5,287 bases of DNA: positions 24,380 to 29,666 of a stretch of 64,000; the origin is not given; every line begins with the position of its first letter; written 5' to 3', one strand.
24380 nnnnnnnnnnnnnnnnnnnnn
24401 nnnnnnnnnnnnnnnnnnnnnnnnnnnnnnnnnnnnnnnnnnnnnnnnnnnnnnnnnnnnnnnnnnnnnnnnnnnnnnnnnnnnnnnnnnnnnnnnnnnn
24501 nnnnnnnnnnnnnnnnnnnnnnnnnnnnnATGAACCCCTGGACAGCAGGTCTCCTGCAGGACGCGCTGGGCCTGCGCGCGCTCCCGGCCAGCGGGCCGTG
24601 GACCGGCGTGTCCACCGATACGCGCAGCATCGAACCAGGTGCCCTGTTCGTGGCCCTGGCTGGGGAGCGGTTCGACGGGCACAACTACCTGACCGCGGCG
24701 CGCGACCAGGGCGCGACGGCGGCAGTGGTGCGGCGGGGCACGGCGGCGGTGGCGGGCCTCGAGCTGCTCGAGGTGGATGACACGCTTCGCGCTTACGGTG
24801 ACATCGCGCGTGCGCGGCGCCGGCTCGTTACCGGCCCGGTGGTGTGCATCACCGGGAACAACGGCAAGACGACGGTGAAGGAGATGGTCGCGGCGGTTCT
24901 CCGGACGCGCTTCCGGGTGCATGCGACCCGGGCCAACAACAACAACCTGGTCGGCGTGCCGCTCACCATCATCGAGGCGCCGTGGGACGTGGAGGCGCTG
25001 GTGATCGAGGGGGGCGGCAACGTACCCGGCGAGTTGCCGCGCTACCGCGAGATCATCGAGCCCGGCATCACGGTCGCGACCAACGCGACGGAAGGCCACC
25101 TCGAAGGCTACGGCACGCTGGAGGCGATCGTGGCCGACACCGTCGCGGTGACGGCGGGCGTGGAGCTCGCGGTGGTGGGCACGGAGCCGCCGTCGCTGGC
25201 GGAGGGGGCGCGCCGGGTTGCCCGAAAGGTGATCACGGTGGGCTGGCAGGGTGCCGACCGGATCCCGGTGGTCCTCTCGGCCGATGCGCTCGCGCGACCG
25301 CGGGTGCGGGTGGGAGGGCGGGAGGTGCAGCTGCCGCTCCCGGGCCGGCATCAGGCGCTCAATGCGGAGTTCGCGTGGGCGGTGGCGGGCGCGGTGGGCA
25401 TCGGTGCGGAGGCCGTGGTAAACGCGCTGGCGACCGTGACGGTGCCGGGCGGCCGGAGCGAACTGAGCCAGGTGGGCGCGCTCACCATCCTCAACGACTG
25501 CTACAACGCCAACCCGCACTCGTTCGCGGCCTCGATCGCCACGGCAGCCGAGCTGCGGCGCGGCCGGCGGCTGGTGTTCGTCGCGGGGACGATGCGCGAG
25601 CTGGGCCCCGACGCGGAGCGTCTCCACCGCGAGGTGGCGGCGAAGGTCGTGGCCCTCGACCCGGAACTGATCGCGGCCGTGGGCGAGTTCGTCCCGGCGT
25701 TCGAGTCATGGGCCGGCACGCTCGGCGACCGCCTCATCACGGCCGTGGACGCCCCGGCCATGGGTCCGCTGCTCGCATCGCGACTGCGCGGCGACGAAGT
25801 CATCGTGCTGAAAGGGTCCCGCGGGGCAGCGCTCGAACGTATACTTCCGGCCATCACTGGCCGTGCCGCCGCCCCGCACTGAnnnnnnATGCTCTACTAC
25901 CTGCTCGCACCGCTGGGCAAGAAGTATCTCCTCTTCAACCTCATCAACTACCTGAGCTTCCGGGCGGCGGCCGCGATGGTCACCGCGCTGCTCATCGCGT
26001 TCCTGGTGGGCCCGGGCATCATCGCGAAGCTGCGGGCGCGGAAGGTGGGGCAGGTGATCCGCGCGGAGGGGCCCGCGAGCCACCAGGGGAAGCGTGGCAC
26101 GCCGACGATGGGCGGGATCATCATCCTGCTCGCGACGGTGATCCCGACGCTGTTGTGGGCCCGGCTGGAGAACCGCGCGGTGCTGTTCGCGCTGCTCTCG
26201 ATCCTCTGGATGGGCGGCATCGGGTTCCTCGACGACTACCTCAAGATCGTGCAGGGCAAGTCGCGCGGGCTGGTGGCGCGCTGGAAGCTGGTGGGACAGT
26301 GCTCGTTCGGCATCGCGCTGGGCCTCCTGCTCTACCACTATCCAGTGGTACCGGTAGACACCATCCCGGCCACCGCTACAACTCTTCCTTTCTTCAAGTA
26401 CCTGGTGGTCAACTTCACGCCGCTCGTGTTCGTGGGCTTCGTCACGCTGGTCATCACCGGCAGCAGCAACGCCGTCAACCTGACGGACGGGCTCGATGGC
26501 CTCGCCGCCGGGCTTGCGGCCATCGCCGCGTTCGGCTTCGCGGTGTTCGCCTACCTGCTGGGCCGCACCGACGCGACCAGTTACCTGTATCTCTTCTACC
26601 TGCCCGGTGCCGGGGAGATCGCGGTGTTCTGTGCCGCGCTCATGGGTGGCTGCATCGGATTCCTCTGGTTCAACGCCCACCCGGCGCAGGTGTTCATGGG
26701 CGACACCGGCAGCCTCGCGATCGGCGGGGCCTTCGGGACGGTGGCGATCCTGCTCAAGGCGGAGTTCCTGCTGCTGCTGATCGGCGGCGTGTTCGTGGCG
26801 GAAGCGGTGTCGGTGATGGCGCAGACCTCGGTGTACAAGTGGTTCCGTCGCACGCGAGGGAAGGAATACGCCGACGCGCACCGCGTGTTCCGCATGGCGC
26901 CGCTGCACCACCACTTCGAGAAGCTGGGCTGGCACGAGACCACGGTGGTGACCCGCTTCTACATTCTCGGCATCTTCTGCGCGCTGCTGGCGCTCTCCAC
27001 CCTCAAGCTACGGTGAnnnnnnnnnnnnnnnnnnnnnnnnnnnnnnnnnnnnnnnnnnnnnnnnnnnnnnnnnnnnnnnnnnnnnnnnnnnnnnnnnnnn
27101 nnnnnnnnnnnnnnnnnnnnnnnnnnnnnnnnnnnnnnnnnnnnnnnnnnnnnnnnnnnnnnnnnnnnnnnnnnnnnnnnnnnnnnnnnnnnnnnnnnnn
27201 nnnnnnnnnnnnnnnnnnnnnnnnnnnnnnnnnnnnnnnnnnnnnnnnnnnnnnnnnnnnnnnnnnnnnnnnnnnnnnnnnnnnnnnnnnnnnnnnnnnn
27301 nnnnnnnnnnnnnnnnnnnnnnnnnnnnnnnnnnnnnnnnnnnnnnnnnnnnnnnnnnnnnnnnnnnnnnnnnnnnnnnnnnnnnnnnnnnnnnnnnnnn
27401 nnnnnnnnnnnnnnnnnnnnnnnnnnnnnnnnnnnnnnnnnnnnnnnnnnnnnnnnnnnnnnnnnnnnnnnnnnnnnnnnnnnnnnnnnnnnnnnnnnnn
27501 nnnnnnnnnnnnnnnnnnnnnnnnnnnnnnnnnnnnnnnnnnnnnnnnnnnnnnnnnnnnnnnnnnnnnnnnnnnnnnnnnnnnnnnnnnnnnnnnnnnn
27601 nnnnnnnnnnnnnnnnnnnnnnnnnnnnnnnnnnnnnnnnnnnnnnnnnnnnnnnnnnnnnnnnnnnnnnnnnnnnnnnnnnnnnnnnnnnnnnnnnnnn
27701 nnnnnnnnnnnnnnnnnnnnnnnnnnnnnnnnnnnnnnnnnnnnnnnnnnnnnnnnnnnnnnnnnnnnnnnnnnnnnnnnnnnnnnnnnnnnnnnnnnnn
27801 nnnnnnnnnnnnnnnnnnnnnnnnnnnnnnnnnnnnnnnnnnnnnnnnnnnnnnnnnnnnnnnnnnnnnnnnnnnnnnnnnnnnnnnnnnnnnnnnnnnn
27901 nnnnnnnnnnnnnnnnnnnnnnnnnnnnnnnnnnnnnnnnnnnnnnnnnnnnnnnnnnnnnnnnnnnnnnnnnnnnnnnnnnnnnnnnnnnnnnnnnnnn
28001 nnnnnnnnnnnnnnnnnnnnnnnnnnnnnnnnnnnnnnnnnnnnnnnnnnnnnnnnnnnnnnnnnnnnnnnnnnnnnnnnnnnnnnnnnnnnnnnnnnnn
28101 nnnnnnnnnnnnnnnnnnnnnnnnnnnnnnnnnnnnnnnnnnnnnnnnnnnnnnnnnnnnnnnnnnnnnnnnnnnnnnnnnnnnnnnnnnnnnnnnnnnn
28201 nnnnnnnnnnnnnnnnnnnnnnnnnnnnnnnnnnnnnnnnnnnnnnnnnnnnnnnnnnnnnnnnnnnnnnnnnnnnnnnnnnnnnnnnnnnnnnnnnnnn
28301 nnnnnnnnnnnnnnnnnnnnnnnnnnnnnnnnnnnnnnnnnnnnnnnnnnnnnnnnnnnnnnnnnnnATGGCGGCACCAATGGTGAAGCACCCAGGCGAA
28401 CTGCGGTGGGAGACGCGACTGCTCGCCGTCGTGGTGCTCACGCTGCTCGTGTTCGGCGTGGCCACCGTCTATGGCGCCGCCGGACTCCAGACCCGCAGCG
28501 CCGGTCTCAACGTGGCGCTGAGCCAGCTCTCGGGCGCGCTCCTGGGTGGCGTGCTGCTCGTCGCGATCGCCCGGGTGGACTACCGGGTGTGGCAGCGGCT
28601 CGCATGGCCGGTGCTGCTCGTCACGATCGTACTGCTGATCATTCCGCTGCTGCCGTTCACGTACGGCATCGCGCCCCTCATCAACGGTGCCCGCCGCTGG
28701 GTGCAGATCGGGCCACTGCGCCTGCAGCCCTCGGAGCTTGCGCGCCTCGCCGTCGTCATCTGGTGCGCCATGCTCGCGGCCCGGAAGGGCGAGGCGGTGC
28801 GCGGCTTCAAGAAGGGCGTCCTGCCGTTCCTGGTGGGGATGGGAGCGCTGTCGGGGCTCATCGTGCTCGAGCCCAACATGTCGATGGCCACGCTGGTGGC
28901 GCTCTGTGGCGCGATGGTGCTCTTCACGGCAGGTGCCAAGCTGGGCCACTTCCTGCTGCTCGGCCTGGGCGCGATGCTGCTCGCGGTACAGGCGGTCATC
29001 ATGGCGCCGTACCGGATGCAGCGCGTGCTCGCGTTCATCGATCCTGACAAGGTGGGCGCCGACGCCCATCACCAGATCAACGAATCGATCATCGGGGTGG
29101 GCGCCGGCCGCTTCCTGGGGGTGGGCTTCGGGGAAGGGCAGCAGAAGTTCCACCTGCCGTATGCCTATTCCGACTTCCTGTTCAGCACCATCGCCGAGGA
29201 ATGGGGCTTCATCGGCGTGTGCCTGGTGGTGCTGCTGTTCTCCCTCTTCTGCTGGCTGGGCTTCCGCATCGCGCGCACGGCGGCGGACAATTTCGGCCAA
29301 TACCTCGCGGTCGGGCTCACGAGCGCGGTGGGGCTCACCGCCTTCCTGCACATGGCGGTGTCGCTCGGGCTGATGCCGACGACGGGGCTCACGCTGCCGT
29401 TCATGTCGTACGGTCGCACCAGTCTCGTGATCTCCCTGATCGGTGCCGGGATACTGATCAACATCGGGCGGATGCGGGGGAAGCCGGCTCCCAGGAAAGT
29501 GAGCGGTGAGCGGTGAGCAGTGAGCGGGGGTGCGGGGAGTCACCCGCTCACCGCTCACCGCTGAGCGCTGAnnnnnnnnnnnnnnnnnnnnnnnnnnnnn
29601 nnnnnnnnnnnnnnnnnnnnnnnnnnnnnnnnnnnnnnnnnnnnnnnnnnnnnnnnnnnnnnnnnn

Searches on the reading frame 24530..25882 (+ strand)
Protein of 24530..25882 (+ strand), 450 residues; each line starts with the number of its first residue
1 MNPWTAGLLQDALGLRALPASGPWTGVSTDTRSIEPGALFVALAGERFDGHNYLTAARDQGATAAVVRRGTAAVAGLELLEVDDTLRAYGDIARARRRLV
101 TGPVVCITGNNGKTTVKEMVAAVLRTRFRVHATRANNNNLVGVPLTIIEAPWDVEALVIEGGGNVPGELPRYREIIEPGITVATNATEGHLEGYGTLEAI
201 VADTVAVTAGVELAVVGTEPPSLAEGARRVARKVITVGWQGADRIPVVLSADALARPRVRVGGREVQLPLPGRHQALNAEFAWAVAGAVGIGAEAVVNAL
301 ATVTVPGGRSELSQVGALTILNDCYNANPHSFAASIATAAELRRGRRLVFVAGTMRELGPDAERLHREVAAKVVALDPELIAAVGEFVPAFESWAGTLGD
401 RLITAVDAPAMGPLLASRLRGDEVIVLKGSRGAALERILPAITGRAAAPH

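Call 67: search_protein_families(library=pfam, proteins=[window:24530-25882:+], max_evalue=0.00001)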
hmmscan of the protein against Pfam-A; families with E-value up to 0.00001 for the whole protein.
window:24530-25882:+ (450 aa): 3 families
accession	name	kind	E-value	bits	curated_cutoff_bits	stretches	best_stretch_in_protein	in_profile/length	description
PF08245.18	Mur_ligase_M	-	3.2e-24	86.5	24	1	107-286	1-200/200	Mur ligase middle domain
PF02875.26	Mur_ligase_C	-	6.9e-13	50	28.4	1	308-430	1-126/127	Mur ligase, glutamate ligase domain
PF01225.30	Mur_ligase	-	1.8e-08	35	21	1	25-95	3-93/95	Mur ligase family, catalytic domain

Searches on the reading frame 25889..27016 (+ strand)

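Call 67: search_protein_families(library=pfam, proteins=[window:25889-27016:+], max_evalue=0.00001)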
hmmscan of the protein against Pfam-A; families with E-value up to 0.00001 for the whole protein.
window:25889-27016:+ (375 aa): 1 family
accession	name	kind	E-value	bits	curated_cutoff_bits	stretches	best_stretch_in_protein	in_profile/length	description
PF00953.26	Glycos_transf_4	-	3.3e-33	115.4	27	1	100-289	3-159/160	Glycosyl transferase family 4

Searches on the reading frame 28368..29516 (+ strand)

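Call 67: search_protein_families(library=pfam, proteins=[window:28368-29516:+], max_evalue=0.00001)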
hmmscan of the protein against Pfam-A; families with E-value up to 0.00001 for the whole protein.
window:28368-29516:+ (382 aa): 1 family
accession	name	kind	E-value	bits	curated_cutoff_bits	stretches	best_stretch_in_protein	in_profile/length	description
PF01098.24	FTSW_RODA_SPOVE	-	7.8e-81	272.3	26.4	1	18-369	3-353/356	Cell cycle protein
